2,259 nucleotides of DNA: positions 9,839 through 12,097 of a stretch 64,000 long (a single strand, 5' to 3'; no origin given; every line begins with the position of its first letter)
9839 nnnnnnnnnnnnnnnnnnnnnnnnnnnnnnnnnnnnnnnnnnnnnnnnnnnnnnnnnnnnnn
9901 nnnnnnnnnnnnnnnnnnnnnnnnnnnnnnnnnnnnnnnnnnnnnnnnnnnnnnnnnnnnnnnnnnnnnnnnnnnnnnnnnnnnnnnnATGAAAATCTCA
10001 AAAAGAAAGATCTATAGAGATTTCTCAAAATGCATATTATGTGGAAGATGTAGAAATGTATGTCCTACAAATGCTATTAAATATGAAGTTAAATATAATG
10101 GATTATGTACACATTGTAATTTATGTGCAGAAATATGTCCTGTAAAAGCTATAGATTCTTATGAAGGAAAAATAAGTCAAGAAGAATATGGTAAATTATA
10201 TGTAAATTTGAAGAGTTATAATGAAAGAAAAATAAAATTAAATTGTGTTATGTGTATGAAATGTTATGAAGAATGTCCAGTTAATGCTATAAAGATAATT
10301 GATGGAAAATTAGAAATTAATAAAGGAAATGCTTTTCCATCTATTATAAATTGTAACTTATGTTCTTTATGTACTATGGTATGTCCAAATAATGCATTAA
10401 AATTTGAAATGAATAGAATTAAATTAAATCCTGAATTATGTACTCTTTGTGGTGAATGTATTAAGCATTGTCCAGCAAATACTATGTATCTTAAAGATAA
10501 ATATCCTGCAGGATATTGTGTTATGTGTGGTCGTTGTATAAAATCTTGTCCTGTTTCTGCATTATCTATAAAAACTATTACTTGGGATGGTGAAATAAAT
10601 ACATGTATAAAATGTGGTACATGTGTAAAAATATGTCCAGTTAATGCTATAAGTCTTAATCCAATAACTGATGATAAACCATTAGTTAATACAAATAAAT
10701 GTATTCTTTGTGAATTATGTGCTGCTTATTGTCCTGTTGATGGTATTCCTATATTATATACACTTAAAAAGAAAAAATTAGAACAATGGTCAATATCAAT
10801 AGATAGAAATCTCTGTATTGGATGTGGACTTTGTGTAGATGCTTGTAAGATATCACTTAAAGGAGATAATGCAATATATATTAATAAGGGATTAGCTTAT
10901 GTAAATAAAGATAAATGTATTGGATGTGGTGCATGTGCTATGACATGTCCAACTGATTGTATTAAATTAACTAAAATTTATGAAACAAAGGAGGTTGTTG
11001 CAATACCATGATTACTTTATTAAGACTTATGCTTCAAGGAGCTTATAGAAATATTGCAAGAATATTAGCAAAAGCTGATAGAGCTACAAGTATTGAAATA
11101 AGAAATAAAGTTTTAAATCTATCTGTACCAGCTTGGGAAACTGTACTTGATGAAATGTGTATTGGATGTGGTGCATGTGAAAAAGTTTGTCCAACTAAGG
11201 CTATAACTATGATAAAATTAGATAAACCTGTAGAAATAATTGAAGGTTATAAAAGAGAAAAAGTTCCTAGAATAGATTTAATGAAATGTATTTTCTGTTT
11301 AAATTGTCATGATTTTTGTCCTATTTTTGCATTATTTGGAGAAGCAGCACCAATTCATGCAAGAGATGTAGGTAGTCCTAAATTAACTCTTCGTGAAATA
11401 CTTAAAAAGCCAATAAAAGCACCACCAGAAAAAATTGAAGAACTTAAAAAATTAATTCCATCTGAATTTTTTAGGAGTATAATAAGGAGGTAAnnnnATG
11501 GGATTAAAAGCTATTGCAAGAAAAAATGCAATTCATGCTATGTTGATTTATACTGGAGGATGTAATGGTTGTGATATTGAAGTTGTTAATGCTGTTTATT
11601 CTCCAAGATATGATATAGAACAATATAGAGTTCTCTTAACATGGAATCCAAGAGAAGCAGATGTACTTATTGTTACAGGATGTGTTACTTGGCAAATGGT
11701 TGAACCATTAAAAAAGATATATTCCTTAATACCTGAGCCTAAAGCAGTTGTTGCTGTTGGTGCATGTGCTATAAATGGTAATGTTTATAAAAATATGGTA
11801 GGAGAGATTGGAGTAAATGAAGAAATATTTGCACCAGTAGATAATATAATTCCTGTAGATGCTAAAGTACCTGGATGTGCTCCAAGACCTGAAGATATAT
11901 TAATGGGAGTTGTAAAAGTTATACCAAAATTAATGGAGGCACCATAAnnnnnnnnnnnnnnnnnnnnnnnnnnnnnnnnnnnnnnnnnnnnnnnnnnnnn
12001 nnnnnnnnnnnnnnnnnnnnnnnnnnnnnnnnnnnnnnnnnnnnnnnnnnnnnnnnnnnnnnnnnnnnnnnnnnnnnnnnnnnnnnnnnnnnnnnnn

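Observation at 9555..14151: The hydrogenase core is Eha/Ehb-like: 16 Cys4 ferredoxin motifs across three proteins and no NuoC-like subunit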

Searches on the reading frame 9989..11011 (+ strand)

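Call 6: search_protein_families(library=pfam, proteins=[window:9989-11011:+], max_evalue=0.01)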
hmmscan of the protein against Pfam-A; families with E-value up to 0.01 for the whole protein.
window:9989-11011:+ (340 aa): 17 families
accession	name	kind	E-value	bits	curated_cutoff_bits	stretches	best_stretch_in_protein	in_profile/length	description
PF00037.32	Fer4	-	7.3e-62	203.3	21.1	10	9-31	2-24/24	4Fe-4S binding domain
PF12838.12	Fer4_7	-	8.9e-45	151.4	27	8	205-251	1-51/52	4Fe-4S dicluster domain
PF12837.12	Fer4_6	-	1.3e-44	148.5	25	9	303-325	2-24/24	4Fe-4S binding domain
PF13237.11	Fer4_10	-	5.4e-38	129.1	25.5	8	231-286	2-52/53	4Fe-4S dicluster domain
PF12797.12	Fer4_2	-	2.3e-37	124.7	24.5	6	304-322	4-22/22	4Fe-4S binding domain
PF13484.11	Fer4_16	-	3.6e-34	117.8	30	6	40-66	2-28/66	4Fe-4S double cluster binding domain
PF14697.11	Fer4_21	-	2.4e-33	114.5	35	6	270-327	2-59/59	4Fe-4S dicluster domain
PF13187.11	Fer4_9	-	5.7e-33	113.1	27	10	176-221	1-52/52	4Fe-4S dicluster domain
PF12800.12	Fer4_4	-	1.8e-27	93.3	24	4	204-218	2-16/17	4Fe-4S binding domain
PF13183.11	Fer4_8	-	4.7e-24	85.1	27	1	40-99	5-67/68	4Fe-4S dicluster domain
PF12798.12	Fer4_3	-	1.4e-23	82.2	27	3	206-220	1-15/15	4Fe-4S binding domain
PF25160.1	LdpA_Fe-S-bd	-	2.3e-20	72.5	27.6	4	21-57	9-45/49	LdpA Fe-S cluster-binding domain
PF13534.11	Fer4_17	-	5e-16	59.4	22.2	0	10-28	41-59/61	4Fe-4S dicluster domain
PF17179.9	Fer4_22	-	4e-11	44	27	1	262-288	67-93/95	4Fe-4S dicluster domain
PF13459.11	Fer4_15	-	1.1e-09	39.3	22.4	1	269-287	1-19/66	4Fe-4S single cluster domain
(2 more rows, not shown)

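Call 8: search_protein_families(library=ncbifam, proteins=[window:9989-11011:+], max_evalue=0.01)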
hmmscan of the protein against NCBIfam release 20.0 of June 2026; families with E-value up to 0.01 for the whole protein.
window:9989-11011:+ (340 aa): 104 families (the best 25 are shown)
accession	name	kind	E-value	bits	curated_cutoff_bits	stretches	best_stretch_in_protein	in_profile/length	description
NF058577.1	FdxA_fam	equivalog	5.5e-44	148.1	65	7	177-220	9-52/52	4Fe-4S ferredoxin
NF045874.1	Vhu_polyferre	exception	3.3e-42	144.6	600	3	120-289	30-211/381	F420-non-reducing hydrogenase associated-polyferredoxin VhuB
NF038196.1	ferrodoxin_EFR1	subfamily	3e-39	135.5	75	7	3-67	175-241/242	EFR1 family ferrodoxin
TIGR01971.1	NuoI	subfamily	3.9e-37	126.5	113.05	6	235-287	41-94/121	NADH-quinone oxidoreductase, chain I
NF042909.1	FMH_DH_FwdF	exception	4.5e-37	127.9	375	3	39-169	179-314/336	tungsten-dependent formylmethanofuran dehydrogenase subunit FwdF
NF009053.0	PRK12387.1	subfamily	3.8e-29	101.7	204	6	273-332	37-97/180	formate hydrogenlyase complex iron-sulfur subunit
NF040864.1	HgcB_ferredoxin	equivalog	2.9e-28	97.5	99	6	268-328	8-64/93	mercury methylation ferredoxin HgcB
NF004537.0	PRK05888.1-3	equivalog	7e-28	97.5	163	4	236-286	68-125/204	NADH-quinone oxidoreductase subunit NuoI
TIGR01944.1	rnfB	subfamily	1.1e-27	96.8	68.7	4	266-334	105-169/190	RnfABCDGE type electron transport complex subunit B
NF004541.0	PRK05888.2-2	equivalog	2.2e-27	95.9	217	5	235-288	60-108/168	NADH-quinone oxidoreductase subunit NuoI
TIGR02179.1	PorD_KorD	subfamily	6.4e-27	93.5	60.05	6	230-288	19-69/78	2-oxoacid:acceptor oxidoreductase, delta subunit, pyruvate/2-ketoisovalerate family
NF040612.1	F420_dehyd_FpoI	exception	7.8e-27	93.7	180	5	300-329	34-63/135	F420H2 dehydrogenase subunit FpoI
NF005503.0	PRK07118.1-2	equivalog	2.8e-26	92.4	252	4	276-329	140-188/292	RnfABCDGE type electron transport complex subunit B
TIGR04041.1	activase_YjjW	hypoth_equivalog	3.1e-26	92.4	250.2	4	119-165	40-86/276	YjjW family glycine radical enzyme activase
NF006221.0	PRK08348.1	subfamily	1.5e-25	89.5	124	5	121-170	45-96/136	NADH-plastoquinone oxidoreductase subunit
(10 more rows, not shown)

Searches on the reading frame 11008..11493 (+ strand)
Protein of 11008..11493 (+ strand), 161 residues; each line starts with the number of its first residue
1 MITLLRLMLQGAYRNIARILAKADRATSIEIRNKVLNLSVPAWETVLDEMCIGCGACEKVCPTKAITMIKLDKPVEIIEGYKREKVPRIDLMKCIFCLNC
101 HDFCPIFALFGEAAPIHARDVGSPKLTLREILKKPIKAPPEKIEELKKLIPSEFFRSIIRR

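Call 6: search_protein_families(library=pfam, proteins=[window:11008-11493:+], max_evalue=0.01)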
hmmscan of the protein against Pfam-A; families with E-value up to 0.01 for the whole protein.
window:11008-11493:+ (161 aa): 15 families
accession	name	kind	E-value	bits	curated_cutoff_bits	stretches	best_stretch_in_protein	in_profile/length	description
PF00037.32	Fer4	-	3.6e-14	52.3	21.1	2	48-67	5-24/24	4Fe-4S binding domain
PF13237.11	Fer4_10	-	1.4e-11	44.5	25.5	2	48-105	6-53/53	4Fe-4S dicluster domain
PF13187.11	Fer4_9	-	2.5e-11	43.9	27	2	50-105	1-48/52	4Fe-4S dicluster domain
PF12838.12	Fer4_7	-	4e-11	43.6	27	1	51-105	2-49/52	4Fe-4S dicluster domain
PF14697.11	Fer4_21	-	2.1e-09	37.8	35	1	44-68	34-59/59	4Fe-4S dicluster domain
PF12837.12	Fer4_6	-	3.7e-07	30.2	25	1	48-66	6-24/24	4Fe-4S binding domain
PF25160.1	LdpA_Fe-S-bd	-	6e-07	29.6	27.6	1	44-69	21-46/49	LdpA Fe-S cluster-binding domain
PF12797.12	Fer4_2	-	7.6e-07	29.1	24.5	1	49-63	8-22/22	4Fe-4S binding domain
PF13484.11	Fer4_16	-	1.1e-06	29.7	30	1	51-105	2-64/66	4Fe-4S double cluster binding domain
PF13183.11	Fer4_8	-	2.9e-06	28.2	27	1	49-105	3-65/68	4Fe-4S dicluster domain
PF17179.9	Fer4_22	-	3.7e-05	24.9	27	1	29-64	59-94/95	4Fe-4S dicluster domain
PF12800.12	Fer4_4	-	4.4e-05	23.9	24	1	49-63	2-16/17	4Fe-4S binding domain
PF12798.12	Fer4_3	-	0.00014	22.9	27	1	51-65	1-15/15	4Fe-4S binding domain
PF13534.11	Fer4_17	-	0.00027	21.9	22.2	1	51-105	2-57/61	4Fe-4S dicluster domain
PF13370.11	Fer4_13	-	0.0016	19.5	24.5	0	48-63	2-18/58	4Fe-4S single cluster domain of Ferredoxin I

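Call 8: search_protein_families(library=ncbifam, proteins=[window:11008-11493:+], max_evalue=0.01)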
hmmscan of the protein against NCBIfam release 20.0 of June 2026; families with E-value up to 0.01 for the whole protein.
window:11008-11493:+ (161 aa): 82 families (the best 25 are shown)
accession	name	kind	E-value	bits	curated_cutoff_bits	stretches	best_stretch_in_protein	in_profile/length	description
NF004914.0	PRK06273.1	equivalog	1.8e-55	187.3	163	1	3-153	5-155/167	ferredoxin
TIGR01971.1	NuoI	subfamily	2.1e-15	56.4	113.05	1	48-109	41-98/121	NADH-quinone oxidoreductase, chain I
NF010590.0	PRK13984.1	equivalog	2.9e-12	45.5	946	1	49-106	50-105/611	putative oxidoreductase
NF004546.0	PRK05888.3-3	equivalog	1.1e-11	44.5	260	1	48-110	63-125/196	NADH-quinone oxidoreductase subunit NuoI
NF004538.0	PRK05888.1-4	equivalog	1.5e-11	44.2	135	1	48-109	60-117/162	NADH-quinone oxidoreductase subunit NuoI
NF040612.1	F420_dehyd_FpoI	exception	5.5e-11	42.4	180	1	49-109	42-99/135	F420H2 dehydrogenase subunit FpoI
NF004542.0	PRK05888.2-3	equivalog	1.1e-10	41.3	248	1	48-109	82-139/203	NADH-quinone oxidoreductase subunit NuoI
NF006076.0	PRK08222.1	equivalog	2.2e-10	40.6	270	2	48-109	37-90/181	hydrogenase 4 subunit H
NF004541.0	PRK05888.2-2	equivalog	2.9e-10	40.3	217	1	18-110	29-112/168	NADH-quinone oxidoreductase subunit NuoI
NF004539.0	PRK05888.1-5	equivalog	4.5e-10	39.4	225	1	48-109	60-117/162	NADH-quinone oxidoreductase subunit NuoI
NF004545.0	PRK05888.3-1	equivalog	5.1e-10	39.2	229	1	49-110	66-124/154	NADH-quinone oxidoreductase subunit NuoI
NF042909.1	FMH_DH_FwdF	exception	1.2e-09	37.8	375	1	48-108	14-71/336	tungsten-dependent formylmethanofuran dehydrogenase subunit FwdF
NF009053.0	PRK12387.1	subfamily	1.6e-09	37.8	204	1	49-108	38-89/180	formate hydrogenlyase complex iron-sulfur subunit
NF007202.0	PRK09623.1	equivalog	3.1e-09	37.1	166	1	48-73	80-105/105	3-methyl-2-oxobutanoate dehydrogenase subunit delta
TIGR01944.1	rnfB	subfamily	3.8e-09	36.4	68.7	2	44-73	138-167/190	RnfABCDGE type electron transport complex subunit B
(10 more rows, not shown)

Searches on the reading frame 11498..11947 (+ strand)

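Call 6: search_protein_families(library=pfam, proteins=[window:11498-11947:+], max_evalue=0.01)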
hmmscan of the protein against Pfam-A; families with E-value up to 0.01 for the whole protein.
window:11498-11947:+ (149 aa): 1 family
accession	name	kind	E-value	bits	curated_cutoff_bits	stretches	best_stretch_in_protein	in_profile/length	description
PF01058.29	Oxidored_q6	-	2.9e-30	105.1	27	1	22-140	1-127/128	NADH ubiquinone oxidoreductase, 20 Kd subunit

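Call 8: search_protein_families(library=ncbifam, proteins=[window:11498-11947:+], max_evalue=0.01)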
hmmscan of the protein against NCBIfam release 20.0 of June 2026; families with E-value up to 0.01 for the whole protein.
window:11498-11947:+ (149 aa): 18 families
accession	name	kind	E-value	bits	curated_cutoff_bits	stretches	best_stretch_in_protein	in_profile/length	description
NF005012.1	PRK06411.1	subfamily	2.8e-32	111.6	116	1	5-144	29-157/166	NADH-quinone oxidoreductase subunit NuoB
TIGR01957.1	nuoB_fam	subfamily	3.3e-30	104.9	142.7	1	13-145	17-142/145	NADH-quinone oxidoreductase subunit B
NF011390.0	PRK14815.1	equivalog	2.3e-27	95.5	281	1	8-145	31-157/183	NADH dehydrogenase subunit B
NF011395.0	PRK14820.1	equivalog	8.1e-26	90.9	263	1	6-141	29-153/180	NADH-quinone oxidoreductase subunit B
NF011393.0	PRK14818.1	equivalog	3.8e-25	88.4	255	1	5-142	26-152/173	NADH dehydrogenase subunit B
NF011391.0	PRK14816.1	equivalog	1.7e-24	86.5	283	1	7-144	49-176/196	NADH-quinone oxidoreductase subunit B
NF011388.0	PRK14813.1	equivalog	1.2e-23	84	294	1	20-141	35-149/189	NADH dehydrogenase subunit B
NF011394.0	PRK14819.1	equivalog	2.3e-23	83.1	312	1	19-139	37-150/264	NADH-quinone oxidoreductase subunit B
NF011392.0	PRK14817.1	equivalog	4.4e-23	81.9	271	1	7-144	33-159/182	NADH-quinone oxidoreductase subunit B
NF011389.0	PRK14814.1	equivalog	7.4e-23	81.3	285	1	18-145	38-157/186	NADH dehydrogenase subunit B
NF009808.0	PRK13292.1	equivalog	5.2e-22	77.5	1156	1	7-144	22-148/791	NADH-quinone oxidoreductase subunit B/C/D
TIGR03294.1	FrhG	equivalog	4.3e-13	49.5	245.5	1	48-143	45-142/228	coenzyme F420 hydrogenase subunit gamma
NF040836.1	sulfhyd_HydD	equivalog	1.3e-05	24.5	500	1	52-138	52-150/261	NADPH-dependent hydrogenase/sulfhydrogenase 1 subunit delta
NF045520.1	H2_NiFeSe_small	exception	7.2e-05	22.3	470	1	72-142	135-206/314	NiFeSe hydrogenase small subunit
NF045875.1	F420_non_VhuG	exception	0.00069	19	450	1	56-140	80-162/286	F420-non-reducing hydrogenase subunit VhuG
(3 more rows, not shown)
